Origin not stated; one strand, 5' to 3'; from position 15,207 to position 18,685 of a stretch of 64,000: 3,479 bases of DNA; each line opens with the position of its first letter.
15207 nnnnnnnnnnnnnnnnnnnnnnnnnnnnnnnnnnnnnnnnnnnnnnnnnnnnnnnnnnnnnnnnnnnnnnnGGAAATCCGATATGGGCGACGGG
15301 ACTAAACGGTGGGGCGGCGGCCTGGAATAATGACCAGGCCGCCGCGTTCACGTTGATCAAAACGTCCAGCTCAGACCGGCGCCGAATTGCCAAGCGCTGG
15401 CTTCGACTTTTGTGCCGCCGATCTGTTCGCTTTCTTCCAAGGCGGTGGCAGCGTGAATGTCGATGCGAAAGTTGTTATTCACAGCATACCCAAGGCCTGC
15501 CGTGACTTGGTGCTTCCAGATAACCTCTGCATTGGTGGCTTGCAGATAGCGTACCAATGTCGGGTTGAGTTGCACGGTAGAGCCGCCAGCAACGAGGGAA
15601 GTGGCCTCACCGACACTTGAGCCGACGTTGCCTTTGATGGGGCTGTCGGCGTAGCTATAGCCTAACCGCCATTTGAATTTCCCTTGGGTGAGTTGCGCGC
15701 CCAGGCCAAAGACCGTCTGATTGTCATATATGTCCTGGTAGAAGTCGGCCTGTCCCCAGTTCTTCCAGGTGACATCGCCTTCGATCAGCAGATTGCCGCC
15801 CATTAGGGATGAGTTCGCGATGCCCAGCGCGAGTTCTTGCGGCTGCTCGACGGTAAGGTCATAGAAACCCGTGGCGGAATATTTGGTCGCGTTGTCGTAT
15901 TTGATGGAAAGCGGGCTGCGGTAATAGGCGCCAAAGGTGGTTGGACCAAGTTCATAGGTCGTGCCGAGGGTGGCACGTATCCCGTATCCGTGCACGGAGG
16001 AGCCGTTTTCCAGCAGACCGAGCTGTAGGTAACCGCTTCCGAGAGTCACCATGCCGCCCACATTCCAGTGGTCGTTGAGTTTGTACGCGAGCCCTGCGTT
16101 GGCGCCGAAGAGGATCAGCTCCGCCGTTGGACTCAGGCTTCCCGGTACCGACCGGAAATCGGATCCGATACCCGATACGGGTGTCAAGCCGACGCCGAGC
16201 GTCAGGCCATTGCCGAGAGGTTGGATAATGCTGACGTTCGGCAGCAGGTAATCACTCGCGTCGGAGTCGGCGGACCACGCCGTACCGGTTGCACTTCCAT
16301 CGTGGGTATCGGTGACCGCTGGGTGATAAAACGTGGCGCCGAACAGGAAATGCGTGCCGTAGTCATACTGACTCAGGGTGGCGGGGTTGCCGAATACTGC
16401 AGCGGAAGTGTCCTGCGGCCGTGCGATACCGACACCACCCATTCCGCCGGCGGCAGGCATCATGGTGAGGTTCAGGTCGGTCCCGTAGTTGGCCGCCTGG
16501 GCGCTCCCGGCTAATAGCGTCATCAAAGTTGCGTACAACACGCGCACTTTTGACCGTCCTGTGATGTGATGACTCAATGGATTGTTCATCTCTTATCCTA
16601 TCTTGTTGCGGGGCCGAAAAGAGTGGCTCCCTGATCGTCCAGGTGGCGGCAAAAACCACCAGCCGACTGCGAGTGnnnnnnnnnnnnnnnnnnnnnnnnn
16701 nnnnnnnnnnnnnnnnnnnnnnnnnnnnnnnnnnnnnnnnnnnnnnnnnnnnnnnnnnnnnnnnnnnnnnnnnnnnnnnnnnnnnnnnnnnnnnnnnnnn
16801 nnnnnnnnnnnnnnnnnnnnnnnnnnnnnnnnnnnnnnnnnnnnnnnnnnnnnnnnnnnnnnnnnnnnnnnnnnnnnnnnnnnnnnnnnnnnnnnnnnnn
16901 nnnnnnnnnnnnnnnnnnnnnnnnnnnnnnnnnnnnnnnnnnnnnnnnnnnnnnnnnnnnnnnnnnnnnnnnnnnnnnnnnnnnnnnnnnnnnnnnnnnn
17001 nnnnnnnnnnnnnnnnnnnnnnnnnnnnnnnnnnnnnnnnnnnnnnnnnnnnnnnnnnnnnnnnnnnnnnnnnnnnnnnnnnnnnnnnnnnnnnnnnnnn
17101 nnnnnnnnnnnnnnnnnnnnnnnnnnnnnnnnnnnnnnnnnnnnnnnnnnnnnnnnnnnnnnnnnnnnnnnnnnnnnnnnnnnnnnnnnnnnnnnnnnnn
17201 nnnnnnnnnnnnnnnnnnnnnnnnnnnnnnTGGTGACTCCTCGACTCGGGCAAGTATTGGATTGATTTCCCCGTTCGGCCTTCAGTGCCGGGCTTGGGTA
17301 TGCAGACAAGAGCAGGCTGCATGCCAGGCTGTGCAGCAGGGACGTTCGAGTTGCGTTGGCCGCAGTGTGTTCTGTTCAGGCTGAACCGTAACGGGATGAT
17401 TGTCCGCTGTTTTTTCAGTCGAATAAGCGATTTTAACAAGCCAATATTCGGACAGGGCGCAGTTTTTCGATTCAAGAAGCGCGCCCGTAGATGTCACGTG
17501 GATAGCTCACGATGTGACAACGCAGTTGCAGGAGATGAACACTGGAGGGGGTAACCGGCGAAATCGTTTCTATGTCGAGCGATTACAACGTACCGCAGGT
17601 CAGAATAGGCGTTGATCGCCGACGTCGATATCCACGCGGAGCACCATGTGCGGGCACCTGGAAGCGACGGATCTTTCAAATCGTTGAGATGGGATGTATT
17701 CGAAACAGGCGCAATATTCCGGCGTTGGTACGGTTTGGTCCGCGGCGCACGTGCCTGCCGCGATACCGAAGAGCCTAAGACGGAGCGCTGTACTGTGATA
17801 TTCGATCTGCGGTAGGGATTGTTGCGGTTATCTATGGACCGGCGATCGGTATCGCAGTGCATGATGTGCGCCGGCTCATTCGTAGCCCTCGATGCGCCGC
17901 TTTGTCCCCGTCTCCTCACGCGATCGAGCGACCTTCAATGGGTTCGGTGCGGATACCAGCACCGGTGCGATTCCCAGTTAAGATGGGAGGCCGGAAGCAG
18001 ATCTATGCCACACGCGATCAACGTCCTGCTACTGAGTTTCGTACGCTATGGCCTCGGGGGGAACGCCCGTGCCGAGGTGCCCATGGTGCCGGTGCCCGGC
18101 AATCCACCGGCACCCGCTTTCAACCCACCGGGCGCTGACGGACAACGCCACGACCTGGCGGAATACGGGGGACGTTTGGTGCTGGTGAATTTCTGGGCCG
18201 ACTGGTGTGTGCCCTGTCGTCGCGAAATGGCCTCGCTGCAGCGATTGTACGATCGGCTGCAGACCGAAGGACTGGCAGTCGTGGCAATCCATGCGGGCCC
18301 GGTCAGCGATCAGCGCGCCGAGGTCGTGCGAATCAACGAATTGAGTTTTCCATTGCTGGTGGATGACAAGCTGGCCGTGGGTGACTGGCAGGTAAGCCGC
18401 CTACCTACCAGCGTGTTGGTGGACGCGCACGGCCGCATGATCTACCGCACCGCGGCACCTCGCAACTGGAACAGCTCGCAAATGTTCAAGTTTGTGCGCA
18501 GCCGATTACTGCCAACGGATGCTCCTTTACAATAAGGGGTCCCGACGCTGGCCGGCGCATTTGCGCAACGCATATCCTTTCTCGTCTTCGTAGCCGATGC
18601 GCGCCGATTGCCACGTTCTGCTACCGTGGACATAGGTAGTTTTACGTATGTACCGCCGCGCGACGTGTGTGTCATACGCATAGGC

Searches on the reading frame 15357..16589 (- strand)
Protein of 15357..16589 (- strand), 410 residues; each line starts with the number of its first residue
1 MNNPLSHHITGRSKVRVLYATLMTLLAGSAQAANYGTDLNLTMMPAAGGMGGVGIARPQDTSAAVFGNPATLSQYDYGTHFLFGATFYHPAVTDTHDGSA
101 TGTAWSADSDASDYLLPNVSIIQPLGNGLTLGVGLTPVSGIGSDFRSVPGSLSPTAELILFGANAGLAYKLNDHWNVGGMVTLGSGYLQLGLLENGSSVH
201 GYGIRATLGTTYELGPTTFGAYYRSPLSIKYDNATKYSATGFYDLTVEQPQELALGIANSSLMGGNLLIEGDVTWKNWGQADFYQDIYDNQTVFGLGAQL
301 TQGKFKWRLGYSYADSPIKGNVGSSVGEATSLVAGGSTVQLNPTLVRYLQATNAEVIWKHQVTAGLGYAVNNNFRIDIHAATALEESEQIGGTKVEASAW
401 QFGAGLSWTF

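Call 17: search_protein_families(library=pfam, proteins=[window:15357-16589:-], max_evalue=0.001)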
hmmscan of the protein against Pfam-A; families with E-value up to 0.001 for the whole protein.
window:15357-16589:- (410 aa): 1 family
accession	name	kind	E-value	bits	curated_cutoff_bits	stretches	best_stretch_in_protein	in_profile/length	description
PF03349.22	Toluene_X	-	6.5e-11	41.8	29.7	1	36-185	12-164/421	Outer membrane protein transport protein (OMPP1/FadL/TodX)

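Call 88: search_protein_families(library=ncbifam, proteins=[window:15357-16589:-], max_evalue=0.000001)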
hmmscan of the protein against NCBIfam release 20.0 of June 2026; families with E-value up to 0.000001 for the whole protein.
window:15357-16589:- (410 aa): 2 families
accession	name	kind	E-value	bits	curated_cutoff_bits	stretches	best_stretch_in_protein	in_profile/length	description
NF007988.0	PRK10716.1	equivalog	2.5e-10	39.6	585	1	24-178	17-168/435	long-chain fatty acid transporter FadL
NF053685.1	BamG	equivalog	3.6e-08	32.9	250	0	47-301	25-305/397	BamG family beta-barrel-assembly machinery protein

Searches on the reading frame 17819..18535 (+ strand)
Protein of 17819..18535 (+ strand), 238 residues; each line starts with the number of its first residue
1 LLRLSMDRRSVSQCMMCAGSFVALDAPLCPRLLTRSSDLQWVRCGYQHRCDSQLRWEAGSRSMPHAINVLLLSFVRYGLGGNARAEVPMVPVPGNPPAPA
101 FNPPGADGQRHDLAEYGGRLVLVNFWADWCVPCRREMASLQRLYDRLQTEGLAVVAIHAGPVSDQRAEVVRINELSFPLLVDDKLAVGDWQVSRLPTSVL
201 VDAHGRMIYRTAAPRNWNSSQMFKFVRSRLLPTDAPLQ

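Call 17: search_protein_families(library=pfam, proteins=[window:17819-18535:+], max_evalue=0.001)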
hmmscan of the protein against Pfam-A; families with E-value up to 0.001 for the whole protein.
window:17819-18535:+ (238 aa): 4 families
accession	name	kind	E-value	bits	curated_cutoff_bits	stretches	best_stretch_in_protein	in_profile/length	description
PF00578.27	AhpC-TSA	-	3.1e-19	69.6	26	1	97-209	4-123/124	AhpC/TSA family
PF08534.16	Redoxin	-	2.7e-15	56.9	26.6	1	97-219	5-141/148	Redoxin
PF13905.12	Thioredoxin_8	-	3.8e-09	37.2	27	1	118-206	1-93/94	Thioredoxin-like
PF00085.26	Thioredoxin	-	2.8e-05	24.5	23.5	1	119-157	19-56/103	Thioredoxin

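Call 88: search_protein_families(library=ncbifam, proteins=[window:17819-18535:+], max_evalue=0.000001)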
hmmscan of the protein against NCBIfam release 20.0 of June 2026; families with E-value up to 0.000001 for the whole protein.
window:17819-18535:+ (238 aa): 6 families
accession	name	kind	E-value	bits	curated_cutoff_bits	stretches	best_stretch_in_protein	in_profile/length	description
NF047696.1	ThlDiSintTplARhiz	equivalog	5.7e-23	81.8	230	1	97-228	78-214/219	thiol:disulfide interchange protein TlpA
NF002854.0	PRK03147.1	subfamily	1.2e-22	80.6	170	1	66-208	12-153/176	thiol-disulfide oxidoreductase ResA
TIGR00385.1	dsbE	subfamily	1.2e-11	44.6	123.15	1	118-217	63-160/173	DsbE family thiol:disulfide interchange protein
NF041054.1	WAxxUGC_long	equivalog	1.8e-11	43.9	300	1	98-219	84-205/354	ResA-like WAxxUGC motif-containing protein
NF041202.1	StoA_CxxC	exception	2.7e-11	43.6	210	1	101-214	36-151/163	endospore biogenesis thiol-disulfide oxidoreductase StoA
NF011941.0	PRK15412.1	equivalog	2.3e-07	30.5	359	1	117-216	67-164/185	thiol:disulfide interchange protein DsbE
